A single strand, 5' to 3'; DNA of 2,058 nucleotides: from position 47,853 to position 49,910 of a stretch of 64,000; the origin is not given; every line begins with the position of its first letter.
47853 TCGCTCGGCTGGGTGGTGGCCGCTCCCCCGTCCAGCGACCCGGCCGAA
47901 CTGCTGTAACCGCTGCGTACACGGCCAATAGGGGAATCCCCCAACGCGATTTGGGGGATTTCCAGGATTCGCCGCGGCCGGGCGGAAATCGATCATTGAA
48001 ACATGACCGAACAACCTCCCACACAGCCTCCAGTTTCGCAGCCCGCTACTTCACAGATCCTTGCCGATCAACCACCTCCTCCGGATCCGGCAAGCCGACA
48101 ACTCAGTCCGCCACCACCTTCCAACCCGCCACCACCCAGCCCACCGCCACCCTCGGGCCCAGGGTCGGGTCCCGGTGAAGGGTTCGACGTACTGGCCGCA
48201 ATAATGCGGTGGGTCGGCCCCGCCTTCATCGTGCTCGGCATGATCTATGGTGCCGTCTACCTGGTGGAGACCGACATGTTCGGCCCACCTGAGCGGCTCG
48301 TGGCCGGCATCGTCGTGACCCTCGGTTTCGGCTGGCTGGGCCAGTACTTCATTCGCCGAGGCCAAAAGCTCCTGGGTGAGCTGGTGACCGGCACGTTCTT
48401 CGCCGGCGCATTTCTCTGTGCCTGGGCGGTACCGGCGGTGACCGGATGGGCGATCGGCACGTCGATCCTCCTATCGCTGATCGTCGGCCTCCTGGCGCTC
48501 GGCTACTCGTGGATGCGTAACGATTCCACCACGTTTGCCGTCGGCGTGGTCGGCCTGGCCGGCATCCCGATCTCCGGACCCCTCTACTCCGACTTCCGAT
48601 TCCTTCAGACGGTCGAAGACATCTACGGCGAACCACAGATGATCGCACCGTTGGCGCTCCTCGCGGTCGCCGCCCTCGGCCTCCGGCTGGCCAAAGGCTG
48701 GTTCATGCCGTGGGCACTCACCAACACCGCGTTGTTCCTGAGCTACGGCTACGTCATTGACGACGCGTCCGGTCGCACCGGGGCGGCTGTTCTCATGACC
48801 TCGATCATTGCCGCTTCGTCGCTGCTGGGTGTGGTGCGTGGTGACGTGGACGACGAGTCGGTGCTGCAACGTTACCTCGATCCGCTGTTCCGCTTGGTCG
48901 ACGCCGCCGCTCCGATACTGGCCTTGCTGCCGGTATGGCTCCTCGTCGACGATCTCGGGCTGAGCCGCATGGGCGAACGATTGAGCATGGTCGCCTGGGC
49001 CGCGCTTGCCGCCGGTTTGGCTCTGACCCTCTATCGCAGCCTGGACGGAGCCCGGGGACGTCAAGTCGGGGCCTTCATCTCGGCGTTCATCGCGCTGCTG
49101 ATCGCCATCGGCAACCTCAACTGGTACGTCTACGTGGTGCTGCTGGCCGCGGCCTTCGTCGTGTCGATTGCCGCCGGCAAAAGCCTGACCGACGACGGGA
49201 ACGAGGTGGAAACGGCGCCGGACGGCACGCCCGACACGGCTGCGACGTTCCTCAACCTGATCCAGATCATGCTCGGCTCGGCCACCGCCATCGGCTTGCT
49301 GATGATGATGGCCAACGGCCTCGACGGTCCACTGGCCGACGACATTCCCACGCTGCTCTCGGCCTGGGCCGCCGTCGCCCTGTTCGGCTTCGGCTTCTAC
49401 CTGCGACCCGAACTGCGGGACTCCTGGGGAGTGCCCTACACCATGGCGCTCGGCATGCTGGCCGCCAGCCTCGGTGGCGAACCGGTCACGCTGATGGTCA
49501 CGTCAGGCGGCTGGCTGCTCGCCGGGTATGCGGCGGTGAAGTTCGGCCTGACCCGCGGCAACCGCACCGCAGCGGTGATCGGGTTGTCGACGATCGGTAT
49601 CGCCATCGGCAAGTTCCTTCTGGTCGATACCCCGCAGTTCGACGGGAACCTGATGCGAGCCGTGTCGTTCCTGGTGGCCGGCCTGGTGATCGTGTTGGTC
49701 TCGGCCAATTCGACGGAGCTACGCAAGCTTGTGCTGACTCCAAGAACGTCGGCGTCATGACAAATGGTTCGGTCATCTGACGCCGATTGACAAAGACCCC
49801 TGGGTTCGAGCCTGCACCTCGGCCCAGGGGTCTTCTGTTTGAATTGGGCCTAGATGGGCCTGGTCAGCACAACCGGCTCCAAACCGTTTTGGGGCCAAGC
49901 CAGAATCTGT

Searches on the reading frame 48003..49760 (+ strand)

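Call 44: search_protein_families(library=pfam, proteins=[window:48003-49760:+], max_evalue=0.00001)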
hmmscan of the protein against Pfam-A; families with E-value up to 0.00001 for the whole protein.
window:48003-49760:+ (585 aa): 1 family
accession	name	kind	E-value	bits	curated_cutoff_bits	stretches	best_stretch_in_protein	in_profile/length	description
PF10101.14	DUF2339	-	6.3e-16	58.7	33.6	1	212-567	332-653/659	Predicted membrane protein (DUF2339)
